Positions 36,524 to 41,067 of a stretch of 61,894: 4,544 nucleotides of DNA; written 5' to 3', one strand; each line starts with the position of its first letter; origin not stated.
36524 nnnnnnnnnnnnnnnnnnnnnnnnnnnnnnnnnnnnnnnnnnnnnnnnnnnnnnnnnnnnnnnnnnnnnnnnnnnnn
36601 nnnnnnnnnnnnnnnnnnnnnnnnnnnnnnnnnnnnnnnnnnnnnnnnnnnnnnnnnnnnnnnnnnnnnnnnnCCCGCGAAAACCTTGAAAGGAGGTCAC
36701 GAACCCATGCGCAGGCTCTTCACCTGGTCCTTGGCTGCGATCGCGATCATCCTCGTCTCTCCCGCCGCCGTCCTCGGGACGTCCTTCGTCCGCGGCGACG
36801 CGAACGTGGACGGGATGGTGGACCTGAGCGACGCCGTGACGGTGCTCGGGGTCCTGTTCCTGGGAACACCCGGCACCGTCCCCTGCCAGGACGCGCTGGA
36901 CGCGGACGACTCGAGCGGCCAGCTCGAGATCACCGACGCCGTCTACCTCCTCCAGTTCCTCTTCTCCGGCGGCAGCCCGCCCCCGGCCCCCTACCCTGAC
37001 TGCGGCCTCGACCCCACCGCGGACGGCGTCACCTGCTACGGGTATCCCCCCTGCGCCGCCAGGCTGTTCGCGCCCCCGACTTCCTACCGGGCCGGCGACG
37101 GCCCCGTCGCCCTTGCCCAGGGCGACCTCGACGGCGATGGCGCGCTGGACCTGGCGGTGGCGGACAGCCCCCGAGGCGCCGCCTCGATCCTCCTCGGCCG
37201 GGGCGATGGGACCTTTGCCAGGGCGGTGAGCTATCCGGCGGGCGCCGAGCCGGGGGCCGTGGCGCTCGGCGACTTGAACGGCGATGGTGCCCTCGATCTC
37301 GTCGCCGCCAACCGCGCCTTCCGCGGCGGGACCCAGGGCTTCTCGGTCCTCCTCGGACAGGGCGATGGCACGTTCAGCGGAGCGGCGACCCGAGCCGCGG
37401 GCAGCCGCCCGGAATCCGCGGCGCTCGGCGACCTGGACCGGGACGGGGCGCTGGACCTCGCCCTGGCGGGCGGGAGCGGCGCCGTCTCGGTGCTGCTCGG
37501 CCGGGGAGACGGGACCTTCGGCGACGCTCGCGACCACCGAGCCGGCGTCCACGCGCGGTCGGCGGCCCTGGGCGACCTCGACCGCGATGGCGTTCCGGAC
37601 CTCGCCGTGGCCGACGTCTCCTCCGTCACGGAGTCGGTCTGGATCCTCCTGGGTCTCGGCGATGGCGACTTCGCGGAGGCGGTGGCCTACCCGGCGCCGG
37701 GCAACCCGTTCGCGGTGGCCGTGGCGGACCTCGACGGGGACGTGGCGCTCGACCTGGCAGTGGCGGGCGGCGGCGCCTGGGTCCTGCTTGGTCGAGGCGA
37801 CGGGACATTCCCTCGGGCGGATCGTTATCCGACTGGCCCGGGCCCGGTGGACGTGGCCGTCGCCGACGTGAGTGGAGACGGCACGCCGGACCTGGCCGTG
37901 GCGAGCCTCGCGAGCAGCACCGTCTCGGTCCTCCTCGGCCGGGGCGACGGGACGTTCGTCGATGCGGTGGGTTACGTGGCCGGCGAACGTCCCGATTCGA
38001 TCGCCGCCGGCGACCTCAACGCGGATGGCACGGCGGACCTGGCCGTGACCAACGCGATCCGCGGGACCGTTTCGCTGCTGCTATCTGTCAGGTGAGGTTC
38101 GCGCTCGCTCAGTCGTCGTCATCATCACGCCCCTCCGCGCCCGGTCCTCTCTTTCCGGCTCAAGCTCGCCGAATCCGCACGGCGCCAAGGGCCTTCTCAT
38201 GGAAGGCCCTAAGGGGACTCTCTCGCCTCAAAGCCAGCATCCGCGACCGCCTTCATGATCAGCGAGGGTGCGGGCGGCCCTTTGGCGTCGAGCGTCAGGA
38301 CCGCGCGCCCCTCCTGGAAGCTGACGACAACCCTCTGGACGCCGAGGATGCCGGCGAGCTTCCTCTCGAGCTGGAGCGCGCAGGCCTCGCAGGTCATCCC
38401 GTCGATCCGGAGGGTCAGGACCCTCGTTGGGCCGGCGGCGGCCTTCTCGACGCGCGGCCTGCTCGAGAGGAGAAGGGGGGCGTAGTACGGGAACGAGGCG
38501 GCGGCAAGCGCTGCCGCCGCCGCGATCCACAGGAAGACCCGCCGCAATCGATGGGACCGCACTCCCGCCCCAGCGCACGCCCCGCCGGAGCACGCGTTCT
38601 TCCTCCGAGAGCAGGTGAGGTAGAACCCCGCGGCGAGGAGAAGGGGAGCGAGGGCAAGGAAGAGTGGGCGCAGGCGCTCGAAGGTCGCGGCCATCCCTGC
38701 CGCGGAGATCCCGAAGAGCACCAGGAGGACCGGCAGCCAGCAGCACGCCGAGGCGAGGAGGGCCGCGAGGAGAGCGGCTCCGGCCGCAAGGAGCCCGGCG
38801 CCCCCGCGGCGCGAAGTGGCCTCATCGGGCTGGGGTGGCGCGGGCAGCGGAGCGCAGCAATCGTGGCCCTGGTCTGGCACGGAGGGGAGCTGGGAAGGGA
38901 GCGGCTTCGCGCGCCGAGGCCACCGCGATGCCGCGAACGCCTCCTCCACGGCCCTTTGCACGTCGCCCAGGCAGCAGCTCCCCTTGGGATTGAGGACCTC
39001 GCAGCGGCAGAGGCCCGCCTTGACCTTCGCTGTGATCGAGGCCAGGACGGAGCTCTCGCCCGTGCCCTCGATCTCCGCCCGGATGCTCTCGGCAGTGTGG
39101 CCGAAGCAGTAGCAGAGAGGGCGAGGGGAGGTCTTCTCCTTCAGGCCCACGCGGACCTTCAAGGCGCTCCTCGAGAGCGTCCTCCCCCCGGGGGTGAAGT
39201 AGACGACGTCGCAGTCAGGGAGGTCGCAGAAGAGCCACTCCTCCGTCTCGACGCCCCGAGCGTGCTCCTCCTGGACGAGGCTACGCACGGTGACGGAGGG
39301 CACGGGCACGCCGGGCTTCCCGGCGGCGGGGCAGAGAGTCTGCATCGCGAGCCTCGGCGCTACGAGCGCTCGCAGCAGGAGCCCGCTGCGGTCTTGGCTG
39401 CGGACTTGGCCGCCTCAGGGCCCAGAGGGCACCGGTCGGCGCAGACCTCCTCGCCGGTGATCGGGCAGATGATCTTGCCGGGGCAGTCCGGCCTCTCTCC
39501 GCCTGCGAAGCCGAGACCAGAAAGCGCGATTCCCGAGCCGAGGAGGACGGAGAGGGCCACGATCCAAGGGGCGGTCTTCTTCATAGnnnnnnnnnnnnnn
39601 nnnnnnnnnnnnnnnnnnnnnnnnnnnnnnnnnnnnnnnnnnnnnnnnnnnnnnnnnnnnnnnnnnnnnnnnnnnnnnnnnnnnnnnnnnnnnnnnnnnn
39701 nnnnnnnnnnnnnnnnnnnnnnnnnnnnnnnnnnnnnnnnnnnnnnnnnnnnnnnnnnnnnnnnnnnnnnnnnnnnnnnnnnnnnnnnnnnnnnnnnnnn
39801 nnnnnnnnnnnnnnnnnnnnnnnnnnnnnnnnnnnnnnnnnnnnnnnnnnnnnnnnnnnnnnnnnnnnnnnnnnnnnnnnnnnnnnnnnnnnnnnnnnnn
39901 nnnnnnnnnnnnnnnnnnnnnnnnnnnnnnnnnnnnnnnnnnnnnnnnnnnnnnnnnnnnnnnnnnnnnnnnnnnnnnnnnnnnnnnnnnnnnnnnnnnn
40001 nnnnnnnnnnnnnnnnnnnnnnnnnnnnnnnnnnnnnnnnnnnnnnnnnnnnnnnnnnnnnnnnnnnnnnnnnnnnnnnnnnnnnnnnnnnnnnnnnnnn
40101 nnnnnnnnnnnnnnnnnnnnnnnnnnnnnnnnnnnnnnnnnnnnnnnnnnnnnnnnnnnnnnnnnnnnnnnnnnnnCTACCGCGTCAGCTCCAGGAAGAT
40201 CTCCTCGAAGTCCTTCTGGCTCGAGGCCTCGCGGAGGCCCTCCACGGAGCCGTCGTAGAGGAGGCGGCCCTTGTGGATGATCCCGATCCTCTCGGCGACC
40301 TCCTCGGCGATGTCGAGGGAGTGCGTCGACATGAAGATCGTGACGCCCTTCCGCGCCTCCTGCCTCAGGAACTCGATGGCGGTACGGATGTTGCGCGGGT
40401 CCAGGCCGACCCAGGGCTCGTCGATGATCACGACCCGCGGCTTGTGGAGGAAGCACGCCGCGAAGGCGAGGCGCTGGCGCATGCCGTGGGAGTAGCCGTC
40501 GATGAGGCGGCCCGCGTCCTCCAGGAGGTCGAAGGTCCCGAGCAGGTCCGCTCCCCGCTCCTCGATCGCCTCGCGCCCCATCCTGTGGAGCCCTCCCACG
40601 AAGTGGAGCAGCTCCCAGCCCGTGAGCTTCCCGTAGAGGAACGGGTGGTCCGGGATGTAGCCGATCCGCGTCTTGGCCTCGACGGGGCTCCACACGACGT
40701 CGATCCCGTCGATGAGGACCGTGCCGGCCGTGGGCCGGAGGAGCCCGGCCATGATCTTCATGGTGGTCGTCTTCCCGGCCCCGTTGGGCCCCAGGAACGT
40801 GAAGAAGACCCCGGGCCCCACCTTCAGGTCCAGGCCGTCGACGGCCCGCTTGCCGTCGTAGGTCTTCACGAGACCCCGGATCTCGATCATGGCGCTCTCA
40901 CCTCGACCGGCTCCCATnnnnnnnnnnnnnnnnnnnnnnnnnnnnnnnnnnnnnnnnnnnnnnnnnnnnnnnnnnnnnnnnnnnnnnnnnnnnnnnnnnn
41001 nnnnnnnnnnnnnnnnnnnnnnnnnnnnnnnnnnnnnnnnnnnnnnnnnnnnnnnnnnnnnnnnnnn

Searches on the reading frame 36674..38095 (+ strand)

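Call 36: search_protein_families(library=pfam, proteins=[window:36674-38095:+], max_evalue=0.001)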
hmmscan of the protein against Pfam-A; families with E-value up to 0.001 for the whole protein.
window:36674-38095:+ (473 aa): 2 families
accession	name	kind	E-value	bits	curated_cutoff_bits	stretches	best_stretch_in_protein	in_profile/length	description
PF13517.12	FG-GAP_3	-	6.3e-50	168.1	26.9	6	151-210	1-60/61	FG-GAP-like repeat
PF01839.29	FG-GAP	-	7.2e-24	83.7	22.1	2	442-467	4-35/37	FG-GAP repeat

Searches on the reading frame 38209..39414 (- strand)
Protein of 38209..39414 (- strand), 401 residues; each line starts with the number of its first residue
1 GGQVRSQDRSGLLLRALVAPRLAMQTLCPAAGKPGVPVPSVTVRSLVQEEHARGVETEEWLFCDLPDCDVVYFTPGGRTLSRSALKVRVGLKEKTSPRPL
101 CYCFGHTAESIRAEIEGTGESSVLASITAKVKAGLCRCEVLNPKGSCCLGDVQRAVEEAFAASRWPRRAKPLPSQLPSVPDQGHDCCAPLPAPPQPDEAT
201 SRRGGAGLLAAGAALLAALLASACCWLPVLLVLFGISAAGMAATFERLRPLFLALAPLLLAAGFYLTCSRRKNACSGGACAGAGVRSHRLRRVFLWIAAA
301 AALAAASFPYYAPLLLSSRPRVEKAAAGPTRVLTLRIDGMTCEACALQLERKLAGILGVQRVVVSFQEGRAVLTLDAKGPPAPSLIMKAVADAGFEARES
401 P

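Call 36: search_protein_families(library=pfam, proteins=[window:38209-39414:-], max_evalue=0.001)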
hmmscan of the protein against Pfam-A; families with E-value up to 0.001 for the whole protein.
window:38209-39414:- (401 aa): 3 families
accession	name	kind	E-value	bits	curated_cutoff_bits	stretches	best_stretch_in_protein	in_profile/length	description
PF18423.6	zf_CopZ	-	1.1e-14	54.5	28.4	1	26-86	2-62/62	Zinc binding domain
PF02411.20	MerT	-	4.3e-12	46.6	32.9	1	213-314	13-114/116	MerT mercuric transport protein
PF00403.32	HMA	-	7.2e-09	36.3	24.8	1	334-395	1-61/62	Heavy-metal-associated domain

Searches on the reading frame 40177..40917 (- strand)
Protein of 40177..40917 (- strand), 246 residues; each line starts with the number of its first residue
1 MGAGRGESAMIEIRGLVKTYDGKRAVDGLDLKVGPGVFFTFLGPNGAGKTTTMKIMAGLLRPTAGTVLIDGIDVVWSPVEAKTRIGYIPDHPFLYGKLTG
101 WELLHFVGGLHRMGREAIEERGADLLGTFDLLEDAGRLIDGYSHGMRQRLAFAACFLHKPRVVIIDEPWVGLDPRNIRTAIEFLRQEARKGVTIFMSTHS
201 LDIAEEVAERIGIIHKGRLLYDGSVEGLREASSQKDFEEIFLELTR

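Call 36: search_protein_families(library=pfam, proteins=[window:40177-40917:-], max_evalue=0.001)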
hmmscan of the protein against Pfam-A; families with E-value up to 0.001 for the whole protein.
window:40177-40917:- (246 aa): 3 families
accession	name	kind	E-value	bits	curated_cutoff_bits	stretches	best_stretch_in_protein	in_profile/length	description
PF00005.33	ABC_tran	-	1.6e-25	90.8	25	1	27-168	2-135/137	ABC transporter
PF13304.12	AAA_21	-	7.5e-15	56.2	27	1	133-201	229-300/304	AAA domain, putative AbiEii toxin, Type IV TA system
PF13166.12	AAA_13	-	0.00027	20.2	36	0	158-211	525-581/713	AAA domain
